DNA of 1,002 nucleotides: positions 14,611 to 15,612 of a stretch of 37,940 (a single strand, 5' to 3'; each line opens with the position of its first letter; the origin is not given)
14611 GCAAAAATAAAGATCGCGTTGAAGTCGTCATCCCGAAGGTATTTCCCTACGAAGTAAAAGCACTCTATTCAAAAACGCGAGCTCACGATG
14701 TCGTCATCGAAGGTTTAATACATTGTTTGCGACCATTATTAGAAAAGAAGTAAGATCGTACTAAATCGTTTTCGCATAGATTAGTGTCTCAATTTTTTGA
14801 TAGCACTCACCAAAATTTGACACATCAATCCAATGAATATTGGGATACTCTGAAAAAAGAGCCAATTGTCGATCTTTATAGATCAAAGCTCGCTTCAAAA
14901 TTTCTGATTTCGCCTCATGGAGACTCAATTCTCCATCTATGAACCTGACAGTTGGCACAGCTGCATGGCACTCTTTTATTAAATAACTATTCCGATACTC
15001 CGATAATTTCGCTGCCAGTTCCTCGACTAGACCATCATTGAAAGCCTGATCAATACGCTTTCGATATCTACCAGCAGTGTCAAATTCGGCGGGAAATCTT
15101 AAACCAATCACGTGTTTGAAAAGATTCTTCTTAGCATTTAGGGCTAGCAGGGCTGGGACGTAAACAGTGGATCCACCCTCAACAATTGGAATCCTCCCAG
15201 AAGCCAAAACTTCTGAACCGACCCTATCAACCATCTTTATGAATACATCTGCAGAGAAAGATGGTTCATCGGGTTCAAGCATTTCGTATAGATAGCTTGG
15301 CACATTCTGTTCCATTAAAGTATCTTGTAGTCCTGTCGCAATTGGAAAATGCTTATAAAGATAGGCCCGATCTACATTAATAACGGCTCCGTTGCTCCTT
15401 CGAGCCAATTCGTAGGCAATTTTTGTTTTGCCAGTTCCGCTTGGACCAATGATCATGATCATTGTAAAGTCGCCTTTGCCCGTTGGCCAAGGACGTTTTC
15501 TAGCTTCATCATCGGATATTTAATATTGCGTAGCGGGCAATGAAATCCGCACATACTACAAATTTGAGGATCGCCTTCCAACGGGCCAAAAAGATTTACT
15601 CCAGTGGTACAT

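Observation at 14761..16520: ThiC-family enzyme translationally coupled to an IPT/Tzs-like isopentenyltransferase: candidate undescribed nucleotide-derived metabolite or signal pathway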

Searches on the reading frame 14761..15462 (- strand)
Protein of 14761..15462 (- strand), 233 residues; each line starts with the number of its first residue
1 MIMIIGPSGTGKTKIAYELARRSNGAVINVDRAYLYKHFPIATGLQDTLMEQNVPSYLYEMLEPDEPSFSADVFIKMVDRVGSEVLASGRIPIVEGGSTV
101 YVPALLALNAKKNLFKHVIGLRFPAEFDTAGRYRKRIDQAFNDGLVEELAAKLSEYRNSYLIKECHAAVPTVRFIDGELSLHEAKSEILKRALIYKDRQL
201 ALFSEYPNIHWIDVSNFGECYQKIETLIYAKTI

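Call 3: search_protein_families(library=pfam, proteins=[window:14761-15462:-], max_evalue=0.01)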
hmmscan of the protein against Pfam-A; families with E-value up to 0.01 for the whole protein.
window:14761-15462:- (233 aa): 9 families
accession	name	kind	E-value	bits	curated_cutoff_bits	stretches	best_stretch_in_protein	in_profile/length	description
PF01715.23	IPPT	-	1.8e-16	61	23.6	2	35-106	2-72/243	IPP transferase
PF01745.22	IPT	-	4.1e-05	23.5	20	1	3-141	5-143/233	Isopentenyl transferase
PF00004.35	AAA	-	0.00042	21.2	21.2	1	2-36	1-35/131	ATPase family associated with various cellular activities (AAA)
PF13238.12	AAA_18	-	0.00076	20.4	29.4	1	2-30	1-28/128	AAA domain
PF13191.12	AAA_16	-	0.00078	20.4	32.6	1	2-38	27-63/167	AAA ATPase domain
PF13671.12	AAA_33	-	0.0014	19.4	27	1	1-32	1-32/143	AAA domain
PF07728.20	AAA_5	-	0.0021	18.5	22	0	2-24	2-24/139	AAA domain (dynein-related subfamily)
PF13479.12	AAA_24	-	0.0032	17.8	27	0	2-32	5-32/195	AAA domain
PF13521.12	AAA_28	-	0.0038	17.9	27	1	2-27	2-28/164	AAA domain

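Call 4: search_protein_families(library=ncbifam, proteins=[window:14761-15462:-], max_evalue=0.01)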
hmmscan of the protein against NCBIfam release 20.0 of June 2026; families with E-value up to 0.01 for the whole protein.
window:14761-15462:- (233 aa): 6 families
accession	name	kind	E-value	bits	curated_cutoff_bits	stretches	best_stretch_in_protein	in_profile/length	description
TIGR00174.1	miaA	equivalog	1.1e-26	93.7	148.65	2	2-106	2-105/288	tRNA (adenosine(37)-N6)-dimethylallyltransferase MiaA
NF033453.1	BREX_3_BrxF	hypoth_equivalog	0.0024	17.6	50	1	1-32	18-49/149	BREX-3 system P-loop-containing protein BrxF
NF041006.2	cell_div_CdvC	equivalog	0.0036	16.3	650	0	2-35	137-170/370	cell division protein CdvC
NF040667.1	hom_kin_desulfo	exception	0.0047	16.8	197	0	2-33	3-34/163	homoserine kinase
NF005994.0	PRK08118.1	equivalog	0.0059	16.6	215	0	2-37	4-39/172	DNA topology modulation protein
NF005115.0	PRK06547.1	equivalog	0.007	15.8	173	1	2-34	18-51/172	hypothetical protein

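Call 10: find_homologous_proteins(query=window:14761-15462:-)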
Query window:14761-15462:- (233 aa): 20 proteins with E <= 0.001 among 397 candidates.
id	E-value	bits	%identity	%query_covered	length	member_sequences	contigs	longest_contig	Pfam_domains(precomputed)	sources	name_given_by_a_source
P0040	3.6e-139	480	93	100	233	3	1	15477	PF01745.23,PF01715.24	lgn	-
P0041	4.7e-123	427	84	97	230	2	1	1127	PF01745.23,PF01715.24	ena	-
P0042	1.6e-92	327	63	97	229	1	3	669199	PF01715.24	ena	-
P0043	1.4e-82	295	58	97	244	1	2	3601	PF01745.23,PF01715.24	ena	-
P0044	1.1e-81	292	56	97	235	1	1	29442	PF01715.24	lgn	-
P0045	2.1e-79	284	59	94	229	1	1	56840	PF01745.23,PF01715.24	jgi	jgi:tRNA A37 N6-isopentenylltransferase MiaA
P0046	2.7e-78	281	57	92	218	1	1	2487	PF01745.23,PF01715.24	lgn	-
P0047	3.1e-74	268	52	99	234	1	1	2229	PF01745.23,PF01715.24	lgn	-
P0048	1.5e-73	265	53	98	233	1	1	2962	PF01745.23,PF01715.24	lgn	-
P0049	1.2e-71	259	56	92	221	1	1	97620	PF01715.24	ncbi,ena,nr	ncbi:MAG: hypothetical protein A4S09_09800 [Proteobacteria bacterium SG_bin7]|nr:MAG: hypothetical p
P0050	2.7e-71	258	50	97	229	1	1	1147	PF01745.23,PF01715.24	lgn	-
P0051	4.8e-71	257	54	91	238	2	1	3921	PF01745.23,PF01715.24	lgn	-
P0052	6.8e-71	257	56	91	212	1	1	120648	PF01745.23,PF01715.24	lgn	-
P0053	1.0e-70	256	54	97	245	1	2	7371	PF01745.23,PF01715.24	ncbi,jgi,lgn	jgi:tRNA A37 N6-isopentenylltransferase MiaA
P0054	2.1e-69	252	52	97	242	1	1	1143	PF01745.23,PF01715.24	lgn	-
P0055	4.3e-69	251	52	91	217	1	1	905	PF01715.24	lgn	-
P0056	3.4e-68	248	49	97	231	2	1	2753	PF01745.23,PF01715.24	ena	-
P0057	2.4e-67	245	50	99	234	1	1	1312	PF01745.23,PF01715.24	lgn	-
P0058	1.7e-51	193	43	97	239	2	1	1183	PF01745.23,PF01715.24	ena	-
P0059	4.7e-34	136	36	88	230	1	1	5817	PF01745.23,PF01715.24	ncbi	-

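Call 11: find_encoding_contigs(protein=P0042, flank=10000, max_places=3)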
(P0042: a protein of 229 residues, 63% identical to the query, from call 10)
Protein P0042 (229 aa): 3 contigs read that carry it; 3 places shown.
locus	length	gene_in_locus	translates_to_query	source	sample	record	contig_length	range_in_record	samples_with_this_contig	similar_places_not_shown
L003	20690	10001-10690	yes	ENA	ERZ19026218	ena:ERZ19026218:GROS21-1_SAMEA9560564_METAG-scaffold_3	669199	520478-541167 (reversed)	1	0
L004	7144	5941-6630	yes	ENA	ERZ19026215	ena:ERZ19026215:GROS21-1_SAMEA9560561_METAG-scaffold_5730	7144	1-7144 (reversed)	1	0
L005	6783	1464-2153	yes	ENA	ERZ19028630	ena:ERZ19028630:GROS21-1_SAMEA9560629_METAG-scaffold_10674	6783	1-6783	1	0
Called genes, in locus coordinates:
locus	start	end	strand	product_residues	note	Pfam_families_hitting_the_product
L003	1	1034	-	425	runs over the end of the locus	PF02321:OEP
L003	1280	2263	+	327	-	-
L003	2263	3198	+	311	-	-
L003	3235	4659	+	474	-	-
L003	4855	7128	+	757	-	PF00041:fn3 (faint), PF04234:CopC (faint), PF19077:Big_13 (faint), PF13205:Big_5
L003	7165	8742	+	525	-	-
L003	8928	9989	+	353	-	PF01964:ThiC_Rad_SAM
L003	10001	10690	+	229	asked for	PF01715:IPPT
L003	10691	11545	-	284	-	PF14394:DUF4423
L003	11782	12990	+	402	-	-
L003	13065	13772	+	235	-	-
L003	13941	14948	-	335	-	PF00268:Ribonuc_red_sm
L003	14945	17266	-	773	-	PF00317:Ribonuc_red_lgN, PF02867:Ribonuc_red_lgC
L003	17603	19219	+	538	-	PF00512:HisKA (weak), PF02518:HATPase_c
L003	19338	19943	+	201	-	PF00574:CLP_protease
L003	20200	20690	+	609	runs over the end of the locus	PF00664:ABC_membrane, PF03193:RsgA_GTPase (faint), PF00005:ABC_tran, PF02463:SMC_N (faint)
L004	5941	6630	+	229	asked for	PF01715:IPPT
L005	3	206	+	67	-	?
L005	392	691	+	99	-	-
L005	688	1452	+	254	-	PF01964:ThiC_Rad_SAM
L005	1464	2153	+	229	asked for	PF01715:IPPT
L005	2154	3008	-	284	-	PF14394:DUF4423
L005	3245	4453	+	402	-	-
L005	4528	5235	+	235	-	-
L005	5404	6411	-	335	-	PF00268:Ribonuc_red_sm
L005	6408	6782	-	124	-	?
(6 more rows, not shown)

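Call 12: find_encoding_contigs(protein=P0059, flank=6000, max_places=3)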
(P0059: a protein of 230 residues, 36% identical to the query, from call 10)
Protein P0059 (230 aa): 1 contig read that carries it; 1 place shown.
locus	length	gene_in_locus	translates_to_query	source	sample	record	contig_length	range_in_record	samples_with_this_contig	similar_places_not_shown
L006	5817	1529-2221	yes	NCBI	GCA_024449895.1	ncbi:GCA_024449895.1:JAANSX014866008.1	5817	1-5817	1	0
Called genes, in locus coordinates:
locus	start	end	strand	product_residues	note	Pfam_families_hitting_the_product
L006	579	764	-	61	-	-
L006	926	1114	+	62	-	-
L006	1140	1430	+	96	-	-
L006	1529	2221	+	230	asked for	PF01745:IPT, PF01715:IPPT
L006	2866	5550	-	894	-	PF02861:Clp_N, PF23569:NBD_SMAX1, PF00004:AAA, PF17871:AAA_lid_9, PF00004:AAA, PF07724:AAA_2, PF07728:AAA_5, PF10431:ClpB_D2-small, +7 more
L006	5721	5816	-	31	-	?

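Call 13: find_encoding_contigs(protein=P0045, flank=10000, max_places=3)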
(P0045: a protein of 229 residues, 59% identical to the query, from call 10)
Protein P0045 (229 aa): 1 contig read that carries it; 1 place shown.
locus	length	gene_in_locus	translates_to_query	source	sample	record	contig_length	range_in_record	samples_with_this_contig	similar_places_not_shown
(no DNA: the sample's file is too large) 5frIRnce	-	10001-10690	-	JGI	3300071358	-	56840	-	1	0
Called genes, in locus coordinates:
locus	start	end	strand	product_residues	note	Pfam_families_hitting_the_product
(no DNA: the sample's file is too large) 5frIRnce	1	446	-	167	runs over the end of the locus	PF08877:MepB-like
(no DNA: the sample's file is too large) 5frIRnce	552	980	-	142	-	PF00571:CBS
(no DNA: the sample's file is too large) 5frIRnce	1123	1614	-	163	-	PF07883:Cupin_2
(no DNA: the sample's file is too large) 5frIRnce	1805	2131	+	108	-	PF12840:HTH_20, PF25212:HVO_A0114 (weak), PF01022:HTH_5, PF01047:MarR, PF12802:MarR_2 (weak), PF13412:HTH_24 (weak)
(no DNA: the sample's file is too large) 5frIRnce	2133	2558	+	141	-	PF08327:AHSA1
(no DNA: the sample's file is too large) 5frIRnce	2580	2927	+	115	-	PF13564:DoxX_2 (weak)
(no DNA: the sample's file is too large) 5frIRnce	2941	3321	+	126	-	PF13564:DoxX_2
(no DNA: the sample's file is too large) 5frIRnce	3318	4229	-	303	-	PF02586:SRAP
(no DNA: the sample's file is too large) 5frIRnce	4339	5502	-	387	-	PF03702:AnmK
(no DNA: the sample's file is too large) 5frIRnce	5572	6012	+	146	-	PF12802:MarR_2, PF01047:MarR, PF13463:HTH_27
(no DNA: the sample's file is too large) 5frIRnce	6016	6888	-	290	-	-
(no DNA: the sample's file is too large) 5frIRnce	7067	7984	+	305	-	PF04227:Indigoidine_A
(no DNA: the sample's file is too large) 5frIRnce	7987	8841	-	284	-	PF00126:HTH_1, PF03466:LysR_substrate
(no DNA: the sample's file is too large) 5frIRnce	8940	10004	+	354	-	PF01964:ThiC_Rad_SAM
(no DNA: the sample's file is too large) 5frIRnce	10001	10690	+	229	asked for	PF01745:IPT (weak), PF01715:IPPT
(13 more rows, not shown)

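Call 15: search_solved_structures(query=window:14761-15462:-, max_evalue=0.1, show_alignments=4)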
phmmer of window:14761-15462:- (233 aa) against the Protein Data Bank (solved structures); distinct sequences matched with E-value up to 0.1: 11.
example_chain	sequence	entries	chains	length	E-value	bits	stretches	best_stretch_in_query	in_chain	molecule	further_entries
3d3q_A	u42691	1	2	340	6.5e-21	78.4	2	1-107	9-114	tRNA delta(2)-isopentenylpyrophosphate transferase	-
2qgn_A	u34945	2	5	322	7.2e-19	71.7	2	2-106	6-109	tRNA delta(2)-isopentenylpyrophosphate transferase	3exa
2zm5_A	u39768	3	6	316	3.4e-10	43.4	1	2-106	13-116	tRNA delta(2)-isopentenylpyrophosphate transferase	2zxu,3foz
3crm_A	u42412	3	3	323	7.7e-10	42.2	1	2-107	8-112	tRNA delta(2)-isopentenylpyrophosphate transferase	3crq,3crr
3eph_A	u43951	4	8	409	1.4e-09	41.4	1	2-106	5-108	tRNA isopentenyltransferase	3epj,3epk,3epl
3a8t_A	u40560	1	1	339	7.5e-08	35.7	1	2-107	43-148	Adenylate isopentenyltransferase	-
5vc7_A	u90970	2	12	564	0.014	18.5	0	2-32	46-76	VCP-like ATPase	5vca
6c2u_A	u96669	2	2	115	0.021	17.9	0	2-27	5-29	phosphate-loop protein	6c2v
5g4g_A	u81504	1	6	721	0.028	17.5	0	2-32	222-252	VCP-LIKE ATPASE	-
5g4f_A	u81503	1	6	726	0.029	17.4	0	2-32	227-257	VCP-LIKE ATPASE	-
1ofh_A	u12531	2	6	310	0.054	16.6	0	2-33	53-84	ATP-DEPENDENT HSL PROTEASE ATP-BINDING SUBUNIT HSLU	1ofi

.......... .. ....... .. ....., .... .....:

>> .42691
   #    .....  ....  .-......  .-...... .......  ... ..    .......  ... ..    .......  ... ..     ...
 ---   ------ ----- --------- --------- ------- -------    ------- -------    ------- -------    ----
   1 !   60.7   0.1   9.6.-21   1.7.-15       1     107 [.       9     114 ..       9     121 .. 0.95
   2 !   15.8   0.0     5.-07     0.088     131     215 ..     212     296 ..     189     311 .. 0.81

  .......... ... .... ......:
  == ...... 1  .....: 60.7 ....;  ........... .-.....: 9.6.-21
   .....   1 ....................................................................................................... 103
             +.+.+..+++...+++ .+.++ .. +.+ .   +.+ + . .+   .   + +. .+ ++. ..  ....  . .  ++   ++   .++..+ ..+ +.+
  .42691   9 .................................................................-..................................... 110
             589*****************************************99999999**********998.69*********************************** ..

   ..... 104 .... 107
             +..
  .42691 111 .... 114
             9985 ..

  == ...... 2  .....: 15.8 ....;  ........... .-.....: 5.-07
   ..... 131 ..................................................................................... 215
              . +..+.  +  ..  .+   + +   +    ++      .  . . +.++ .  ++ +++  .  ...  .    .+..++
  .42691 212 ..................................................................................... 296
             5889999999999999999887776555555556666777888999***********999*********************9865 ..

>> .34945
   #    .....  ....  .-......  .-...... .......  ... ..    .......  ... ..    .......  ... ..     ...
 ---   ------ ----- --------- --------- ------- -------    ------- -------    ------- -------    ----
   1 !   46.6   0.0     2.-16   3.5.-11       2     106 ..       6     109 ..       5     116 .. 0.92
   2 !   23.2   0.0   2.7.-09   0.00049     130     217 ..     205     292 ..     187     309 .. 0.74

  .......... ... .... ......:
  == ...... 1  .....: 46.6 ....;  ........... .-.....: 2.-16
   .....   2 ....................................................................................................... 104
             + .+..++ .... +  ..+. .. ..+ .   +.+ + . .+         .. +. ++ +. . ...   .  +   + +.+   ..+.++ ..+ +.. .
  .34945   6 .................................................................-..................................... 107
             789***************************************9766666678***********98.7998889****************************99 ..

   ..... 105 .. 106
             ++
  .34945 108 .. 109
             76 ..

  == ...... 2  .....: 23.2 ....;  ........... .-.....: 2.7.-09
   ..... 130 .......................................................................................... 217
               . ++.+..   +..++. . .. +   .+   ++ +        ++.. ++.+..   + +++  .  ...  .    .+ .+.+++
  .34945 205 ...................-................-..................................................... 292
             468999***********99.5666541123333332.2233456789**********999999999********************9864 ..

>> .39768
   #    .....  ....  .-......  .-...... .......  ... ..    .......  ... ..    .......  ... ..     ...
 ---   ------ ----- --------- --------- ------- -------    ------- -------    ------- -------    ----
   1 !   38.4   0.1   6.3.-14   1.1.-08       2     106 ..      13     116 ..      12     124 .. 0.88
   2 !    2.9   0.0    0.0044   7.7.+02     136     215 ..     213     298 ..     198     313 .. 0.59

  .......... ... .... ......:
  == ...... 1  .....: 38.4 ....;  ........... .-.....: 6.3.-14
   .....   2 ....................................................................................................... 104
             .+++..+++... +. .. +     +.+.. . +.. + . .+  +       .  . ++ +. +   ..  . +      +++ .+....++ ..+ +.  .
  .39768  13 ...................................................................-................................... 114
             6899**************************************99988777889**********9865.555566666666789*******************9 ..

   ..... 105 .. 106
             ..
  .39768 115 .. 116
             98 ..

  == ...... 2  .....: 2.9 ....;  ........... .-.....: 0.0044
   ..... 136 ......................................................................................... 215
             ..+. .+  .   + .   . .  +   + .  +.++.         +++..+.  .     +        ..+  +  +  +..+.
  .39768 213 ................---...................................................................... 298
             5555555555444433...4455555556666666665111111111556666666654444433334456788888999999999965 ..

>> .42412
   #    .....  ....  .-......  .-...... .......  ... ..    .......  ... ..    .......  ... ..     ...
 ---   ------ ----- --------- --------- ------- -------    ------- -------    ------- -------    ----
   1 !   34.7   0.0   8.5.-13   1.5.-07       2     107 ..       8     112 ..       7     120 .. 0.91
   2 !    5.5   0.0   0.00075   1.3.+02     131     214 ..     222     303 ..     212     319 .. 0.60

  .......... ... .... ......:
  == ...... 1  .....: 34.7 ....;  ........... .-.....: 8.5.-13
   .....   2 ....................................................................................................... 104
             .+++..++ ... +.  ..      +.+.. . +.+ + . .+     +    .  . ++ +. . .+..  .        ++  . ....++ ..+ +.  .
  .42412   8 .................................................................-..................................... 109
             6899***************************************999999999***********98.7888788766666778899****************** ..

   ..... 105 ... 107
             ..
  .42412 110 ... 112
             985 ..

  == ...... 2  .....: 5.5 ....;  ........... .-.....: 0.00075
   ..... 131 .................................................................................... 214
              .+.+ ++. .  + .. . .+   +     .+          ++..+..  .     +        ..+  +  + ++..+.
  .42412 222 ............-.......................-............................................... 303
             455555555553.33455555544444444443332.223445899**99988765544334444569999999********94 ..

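Call 28: predict_structure(alignment_id=A2)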
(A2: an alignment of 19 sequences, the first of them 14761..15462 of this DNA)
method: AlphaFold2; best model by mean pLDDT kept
length: 233 residues; sequences in the alignment: 19
mean_pLDDT: 92.9   pTM: 0.89
mean pLDDT of the five models: 92.9, 90.8, 90.4, 88.5, 84.7
residues with pLDDT >= 90: 188; 70-90: 42; 50-70: 0; < 50: 3
segments of 3 or more residues with pLDDT < 50: 231-233
pLDDT, mean of each block of 10 residues (from residue 1): 95 95 96 92 89 95 93 97 97 96 95 94 94 96 96 88 84 96 98 95 95 90 87 41
secondary structure, 60 per line:
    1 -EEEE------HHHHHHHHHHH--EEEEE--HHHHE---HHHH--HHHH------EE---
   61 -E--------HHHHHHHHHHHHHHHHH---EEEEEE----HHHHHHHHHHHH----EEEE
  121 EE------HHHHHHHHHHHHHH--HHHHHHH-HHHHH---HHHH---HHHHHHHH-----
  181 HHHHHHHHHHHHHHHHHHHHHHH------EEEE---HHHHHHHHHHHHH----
elements in order: E2-5 H12-22 E25-29 H32-35 H40-43 H46-49 H71-87 E91-96 H101-112 E117-122 H129-142 H145-151 H153-157 H161-164 H168-175 H181-203 E210-213 H217-229

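Call 30: search_protein_families(library=padloc, proteins=[window:14761-15462:-], max_evalue=0.01)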
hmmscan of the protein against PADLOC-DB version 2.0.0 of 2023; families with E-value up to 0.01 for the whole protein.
window:14761-15462:- (233 aa): 2 families
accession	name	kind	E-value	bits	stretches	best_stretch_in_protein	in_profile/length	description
PDLC04140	mad8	-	0.0049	14.4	1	2-154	30-112/314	mads_8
PDLC02497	BrxF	-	0.0061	14.4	0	1-31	21-51/158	BrxF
